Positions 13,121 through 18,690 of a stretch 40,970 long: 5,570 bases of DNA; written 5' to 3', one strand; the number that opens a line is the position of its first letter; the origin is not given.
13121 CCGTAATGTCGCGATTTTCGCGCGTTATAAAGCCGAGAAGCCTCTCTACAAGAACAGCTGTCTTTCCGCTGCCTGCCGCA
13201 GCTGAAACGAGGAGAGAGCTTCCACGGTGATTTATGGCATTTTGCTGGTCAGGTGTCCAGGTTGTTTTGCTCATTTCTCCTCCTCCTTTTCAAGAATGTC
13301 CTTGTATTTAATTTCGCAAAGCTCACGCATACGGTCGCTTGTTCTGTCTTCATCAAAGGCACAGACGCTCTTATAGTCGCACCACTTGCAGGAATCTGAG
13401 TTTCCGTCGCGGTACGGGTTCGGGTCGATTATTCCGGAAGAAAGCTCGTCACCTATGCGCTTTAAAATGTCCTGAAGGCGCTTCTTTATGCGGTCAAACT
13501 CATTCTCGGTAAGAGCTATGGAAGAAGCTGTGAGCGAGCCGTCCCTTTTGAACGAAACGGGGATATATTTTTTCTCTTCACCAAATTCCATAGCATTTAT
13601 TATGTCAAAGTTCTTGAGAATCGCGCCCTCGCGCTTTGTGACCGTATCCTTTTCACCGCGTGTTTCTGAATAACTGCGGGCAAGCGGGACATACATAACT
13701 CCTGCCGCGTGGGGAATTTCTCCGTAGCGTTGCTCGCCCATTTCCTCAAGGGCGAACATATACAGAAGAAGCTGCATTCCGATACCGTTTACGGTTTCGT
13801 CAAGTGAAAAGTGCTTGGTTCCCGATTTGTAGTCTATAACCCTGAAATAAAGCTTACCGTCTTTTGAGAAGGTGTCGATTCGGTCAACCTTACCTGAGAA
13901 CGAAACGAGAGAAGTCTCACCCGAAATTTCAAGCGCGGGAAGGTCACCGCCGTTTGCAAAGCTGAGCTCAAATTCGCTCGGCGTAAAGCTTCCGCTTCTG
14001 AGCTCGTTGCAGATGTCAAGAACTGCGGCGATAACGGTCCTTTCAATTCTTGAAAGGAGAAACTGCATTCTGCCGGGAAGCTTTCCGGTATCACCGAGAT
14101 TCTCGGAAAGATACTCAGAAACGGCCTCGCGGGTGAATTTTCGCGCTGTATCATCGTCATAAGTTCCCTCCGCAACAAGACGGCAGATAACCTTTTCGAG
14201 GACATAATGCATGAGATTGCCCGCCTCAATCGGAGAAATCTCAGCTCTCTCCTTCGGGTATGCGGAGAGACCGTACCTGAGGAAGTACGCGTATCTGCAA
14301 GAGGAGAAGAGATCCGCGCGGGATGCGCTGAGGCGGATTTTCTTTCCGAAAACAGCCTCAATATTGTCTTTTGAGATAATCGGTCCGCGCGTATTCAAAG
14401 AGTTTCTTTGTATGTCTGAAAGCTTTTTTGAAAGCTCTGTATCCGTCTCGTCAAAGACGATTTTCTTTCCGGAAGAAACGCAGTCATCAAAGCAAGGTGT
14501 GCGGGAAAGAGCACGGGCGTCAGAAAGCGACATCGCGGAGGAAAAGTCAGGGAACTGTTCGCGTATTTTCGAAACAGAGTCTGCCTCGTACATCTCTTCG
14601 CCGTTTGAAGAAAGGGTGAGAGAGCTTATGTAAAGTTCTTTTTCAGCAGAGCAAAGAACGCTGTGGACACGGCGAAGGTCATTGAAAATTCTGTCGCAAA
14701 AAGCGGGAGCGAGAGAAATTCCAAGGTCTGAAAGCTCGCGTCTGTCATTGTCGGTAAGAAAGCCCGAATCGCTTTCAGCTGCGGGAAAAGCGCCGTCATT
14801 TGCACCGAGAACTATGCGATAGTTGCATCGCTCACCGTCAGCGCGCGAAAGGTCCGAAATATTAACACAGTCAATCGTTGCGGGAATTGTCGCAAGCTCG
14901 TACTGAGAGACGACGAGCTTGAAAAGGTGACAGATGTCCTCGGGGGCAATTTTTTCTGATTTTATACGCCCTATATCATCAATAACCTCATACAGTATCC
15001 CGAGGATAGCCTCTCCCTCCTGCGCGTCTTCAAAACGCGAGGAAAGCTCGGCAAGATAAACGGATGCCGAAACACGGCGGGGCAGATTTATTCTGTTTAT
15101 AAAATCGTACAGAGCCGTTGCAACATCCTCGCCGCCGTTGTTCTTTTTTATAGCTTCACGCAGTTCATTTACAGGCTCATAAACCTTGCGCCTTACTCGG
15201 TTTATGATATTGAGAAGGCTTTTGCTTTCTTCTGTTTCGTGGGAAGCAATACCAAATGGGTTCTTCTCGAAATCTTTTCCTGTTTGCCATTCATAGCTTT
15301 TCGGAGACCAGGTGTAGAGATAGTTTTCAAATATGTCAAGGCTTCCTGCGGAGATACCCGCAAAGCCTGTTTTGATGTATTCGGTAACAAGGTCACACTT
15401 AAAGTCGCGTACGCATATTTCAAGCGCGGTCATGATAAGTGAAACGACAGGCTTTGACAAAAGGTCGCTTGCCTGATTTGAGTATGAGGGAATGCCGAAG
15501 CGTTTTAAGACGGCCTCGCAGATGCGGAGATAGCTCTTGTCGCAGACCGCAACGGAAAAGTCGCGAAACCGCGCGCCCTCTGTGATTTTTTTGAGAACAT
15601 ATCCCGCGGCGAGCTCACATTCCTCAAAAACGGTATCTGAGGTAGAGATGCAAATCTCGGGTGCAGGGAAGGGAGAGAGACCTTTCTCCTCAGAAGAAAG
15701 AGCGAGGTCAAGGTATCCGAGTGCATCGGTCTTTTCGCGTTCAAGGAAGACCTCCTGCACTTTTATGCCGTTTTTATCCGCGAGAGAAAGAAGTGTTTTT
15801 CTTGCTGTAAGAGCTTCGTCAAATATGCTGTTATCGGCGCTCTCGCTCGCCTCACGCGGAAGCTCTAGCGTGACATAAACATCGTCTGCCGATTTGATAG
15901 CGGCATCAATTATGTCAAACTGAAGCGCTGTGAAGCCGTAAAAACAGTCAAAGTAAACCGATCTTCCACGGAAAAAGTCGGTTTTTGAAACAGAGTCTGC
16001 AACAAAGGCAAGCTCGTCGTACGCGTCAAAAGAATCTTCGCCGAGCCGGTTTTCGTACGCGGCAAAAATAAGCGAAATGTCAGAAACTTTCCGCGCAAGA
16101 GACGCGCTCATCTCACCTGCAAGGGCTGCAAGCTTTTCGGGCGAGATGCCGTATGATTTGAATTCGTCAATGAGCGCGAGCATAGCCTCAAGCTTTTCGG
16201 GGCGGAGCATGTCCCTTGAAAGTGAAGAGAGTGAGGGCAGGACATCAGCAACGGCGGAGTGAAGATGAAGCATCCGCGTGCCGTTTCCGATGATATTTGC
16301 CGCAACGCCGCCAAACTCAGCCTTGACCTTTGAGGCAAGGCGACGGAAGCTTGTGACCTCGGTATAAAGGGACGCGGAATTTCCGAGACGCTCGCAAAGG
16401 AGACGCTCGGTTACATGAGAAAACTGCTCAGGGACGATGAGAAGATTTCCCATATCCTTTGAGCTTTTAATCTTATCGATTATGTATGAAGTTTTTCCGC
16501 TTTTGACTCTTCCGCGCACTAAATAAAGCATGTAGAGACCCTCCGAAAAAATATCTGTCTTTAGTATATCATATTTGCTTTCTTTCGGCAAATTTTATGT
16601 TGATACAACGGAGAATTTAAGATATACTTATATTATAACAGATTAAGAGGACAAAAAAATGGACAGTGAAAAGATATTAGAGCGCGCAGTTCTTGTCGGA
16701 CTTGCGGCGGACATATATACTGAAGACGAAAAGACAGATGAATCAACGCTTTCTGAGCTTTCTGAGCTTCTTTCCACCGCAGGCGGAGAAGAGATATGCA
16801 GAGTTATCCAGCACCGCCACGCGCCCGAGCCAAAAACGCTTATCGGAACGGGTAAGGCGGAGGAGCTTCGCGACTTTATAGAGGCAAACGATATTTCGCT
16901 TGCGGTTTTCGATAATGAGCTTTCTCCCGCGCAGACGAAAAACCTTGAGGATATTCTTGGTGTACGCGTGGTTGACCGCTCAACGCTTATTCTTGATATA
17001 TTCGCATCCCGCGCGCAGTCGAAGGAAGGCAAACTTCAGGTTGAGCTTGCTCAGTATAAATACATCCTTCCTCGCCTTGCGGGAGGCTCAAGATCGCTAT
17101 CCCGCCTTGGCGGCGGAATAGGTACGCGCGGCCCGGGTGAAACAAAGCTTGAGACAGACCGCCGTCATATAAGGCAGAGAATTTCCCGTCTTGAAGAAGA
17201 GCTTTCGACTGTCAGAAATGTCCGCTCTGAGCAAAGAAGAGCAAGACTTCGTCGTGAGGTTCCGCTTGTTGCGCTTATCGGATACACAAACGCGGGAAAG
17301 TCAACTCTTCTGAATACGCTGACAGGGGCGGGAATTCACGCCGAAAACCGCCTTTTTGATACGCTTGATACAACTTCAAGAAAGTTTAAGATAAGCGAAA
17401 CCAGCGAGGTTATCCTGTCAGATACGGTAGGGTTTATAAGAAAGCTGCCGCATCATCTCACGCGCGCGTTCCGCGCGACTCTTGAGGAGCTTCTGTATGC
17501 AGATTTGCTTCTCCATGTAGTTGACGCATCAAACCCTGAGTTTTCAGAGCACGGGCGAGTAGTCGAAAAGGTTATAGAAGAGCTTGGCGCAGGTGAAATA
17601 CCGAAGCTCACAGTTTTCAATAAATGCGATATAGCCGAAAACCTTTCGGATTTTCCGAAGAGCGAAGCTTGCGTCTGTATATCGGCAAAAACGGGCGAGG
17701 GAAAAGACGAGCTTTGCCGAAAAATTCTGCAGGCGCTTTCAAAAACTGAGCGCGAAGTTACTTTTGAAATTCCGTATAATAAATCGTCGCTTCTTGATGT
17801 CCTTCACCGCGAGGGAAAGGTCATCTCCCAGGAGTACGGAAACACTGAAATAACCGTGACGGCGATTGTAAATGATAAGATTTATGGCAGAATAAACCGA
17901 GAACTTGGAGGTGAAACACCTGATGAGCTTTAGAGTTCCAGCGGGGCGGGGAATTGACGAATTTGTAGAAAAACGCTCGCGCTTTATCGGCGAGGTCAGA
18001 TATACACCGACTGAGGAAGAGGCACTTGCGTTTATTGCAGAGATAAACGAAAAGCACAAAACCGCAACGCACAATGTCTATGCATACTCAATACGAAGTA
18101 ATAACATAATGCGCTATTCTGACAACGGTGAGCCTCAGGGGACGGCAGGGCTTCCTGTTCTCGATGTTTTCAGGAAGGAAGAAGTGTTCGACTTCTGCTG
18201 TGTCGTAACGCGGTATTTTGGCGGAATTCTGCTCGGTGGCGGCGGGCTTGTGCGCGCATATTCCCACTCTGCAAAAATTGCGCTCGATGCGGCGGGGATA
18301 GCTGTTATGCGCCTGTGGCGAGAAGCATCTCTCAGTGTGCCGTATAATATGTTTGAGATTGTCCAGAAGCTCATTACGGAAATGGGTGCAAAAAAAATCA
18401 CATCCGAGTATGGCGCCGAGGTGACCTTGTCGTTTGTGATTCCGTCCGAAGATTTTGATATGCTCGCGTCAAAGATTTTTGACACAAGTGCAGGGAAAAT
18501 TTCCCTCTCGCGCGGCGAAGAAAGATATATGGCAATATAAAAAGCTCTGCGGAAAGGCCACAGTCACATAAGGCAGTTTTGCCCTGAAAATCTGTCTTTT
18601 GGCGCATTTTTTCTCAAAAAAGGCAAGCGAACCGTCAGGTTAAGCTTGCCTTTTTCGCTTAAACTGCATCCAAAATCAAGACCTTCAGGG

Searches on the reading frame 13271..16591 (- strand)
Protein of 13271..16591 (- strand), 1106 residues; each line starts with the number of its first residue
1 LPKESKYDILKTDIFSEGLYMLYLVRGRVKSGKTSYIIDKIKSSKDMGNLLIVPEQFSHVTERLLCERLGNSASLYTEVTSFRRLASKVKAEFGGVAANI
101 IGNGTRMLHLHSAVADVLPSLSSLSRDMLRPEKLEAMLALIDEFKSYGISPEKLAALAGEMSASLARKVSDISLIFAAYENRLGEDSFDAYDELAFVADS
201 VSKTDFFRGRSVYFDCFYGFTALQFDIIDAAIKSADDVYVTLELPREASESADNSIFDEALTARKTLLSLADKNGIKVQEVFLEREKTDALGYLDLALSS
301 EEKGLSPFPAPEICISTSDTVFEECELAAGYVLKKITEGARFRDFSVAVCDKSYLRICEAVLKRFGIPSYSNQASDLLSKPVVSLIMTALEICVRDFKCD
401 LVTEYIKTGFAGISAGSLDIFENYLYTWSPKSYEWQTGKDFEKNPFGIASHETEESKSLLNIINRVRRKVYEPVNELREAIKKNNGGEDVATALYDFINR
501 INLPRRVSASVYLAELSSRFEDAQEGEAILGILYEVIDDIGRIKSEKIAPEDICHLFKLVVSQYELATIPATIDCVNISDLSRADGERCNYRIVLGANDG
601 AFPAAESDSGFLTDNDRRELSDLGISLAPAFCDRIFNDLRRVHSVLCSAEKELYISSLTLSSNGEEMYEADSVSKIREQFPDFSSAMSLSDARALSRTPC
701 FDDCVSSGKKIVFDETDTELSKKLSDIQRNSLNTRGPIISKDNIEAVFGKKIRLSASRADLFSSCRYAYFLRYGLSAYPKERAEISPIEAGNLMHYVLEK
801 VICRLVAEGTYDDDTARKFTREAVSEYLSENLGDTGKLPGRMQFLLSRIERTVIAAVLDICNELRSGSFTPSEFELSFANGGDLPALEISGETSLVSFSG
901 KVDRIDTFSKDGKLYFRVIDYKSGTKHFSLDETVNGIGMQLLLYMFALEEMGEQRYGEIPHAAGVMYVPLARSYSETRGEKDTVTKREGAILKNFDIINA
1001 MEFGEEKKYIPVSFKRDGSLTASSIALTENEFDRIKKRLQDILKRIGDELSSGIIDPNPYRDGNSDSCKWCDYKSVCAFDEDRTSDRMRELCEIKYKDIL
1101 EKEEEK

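Call 85: search_protein_families(library=pfam, proteins=[window:13271-16591:-], max_evalue=0.00001)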
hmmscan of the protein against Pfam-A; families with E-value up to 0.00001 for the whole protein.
window:13271-16591:- (1106 aa): 2 families
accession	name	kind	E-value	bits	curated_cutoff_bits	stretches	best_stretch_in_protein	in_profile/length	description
PF21445.3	ADDB_N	-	2.5e-53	181.6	26.6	1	25-286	2-277/290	ADDB, N-terminal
PF12705.13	PDDEXK_1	-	4.5e-36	125.5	22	1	753-1077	1-246/247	PD-(D/E)XK nuclease superfamily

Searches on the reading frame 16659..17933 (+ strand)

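Call 34: search_protein_families(library=pfam, proteins=[window:16659-17933:+], max_evalue=0.00001)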
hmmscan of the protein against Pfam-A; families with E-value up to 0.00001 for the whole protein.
window:16659-17933:+ (424 aa): 4 families
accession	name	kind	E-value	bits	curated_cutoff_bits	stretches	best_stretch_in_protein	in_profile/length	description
PF16360.10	GTP-bdg_M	-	1.2e-31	109.6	29.5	1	118-196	1-79/79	GTP-binding GTPase Middle Region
PF13167.11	GTP-bdg_N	-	4.2e-31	107.8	25.4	1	29-116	2-89/89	GTP-binding GTPase N-terminal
PF01926.29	MMR_HSR1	-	2.1e-21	76.6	21.9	1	204-322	2-113/113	50S ribosome-binding GTPase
PF02421.24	FeoB_N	-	3.5e-07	30.3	27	1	204-294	3-92/156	Ferrous iron transport protein B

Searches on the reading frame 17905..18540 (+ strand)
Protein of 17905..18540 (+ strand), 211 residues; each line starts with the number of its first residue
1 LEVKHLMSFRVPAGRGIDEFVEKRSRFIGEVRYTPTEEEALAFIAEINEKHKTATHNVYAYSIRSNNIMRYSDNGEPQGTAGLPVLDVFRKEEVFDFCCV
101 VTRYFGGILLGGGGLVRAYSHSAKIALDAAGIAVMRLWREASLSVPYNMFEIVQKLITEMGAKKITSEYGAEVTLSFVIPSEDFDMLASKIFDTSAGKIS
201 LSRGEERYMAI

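Call 34: search_protein_families(library=pfam, proteins=[window:17905-18540:+], max_evalue=0.00001)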
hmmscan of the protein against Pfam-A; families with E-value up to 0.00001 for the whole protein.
window:17905-18540:+ (211 aa): 2 families
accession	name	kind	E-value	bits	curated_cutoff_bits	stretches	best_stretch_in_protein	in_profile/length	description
PF01205.25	UPF0029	-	4.8e-35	120.2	27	1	23-127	1-107/107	Uncharacterized protein family UPF0029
PF09186.17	DUF1949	-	1.4e-08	34.9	23.7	1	143-198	1-56/56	Domain of unknown function (DUF1949)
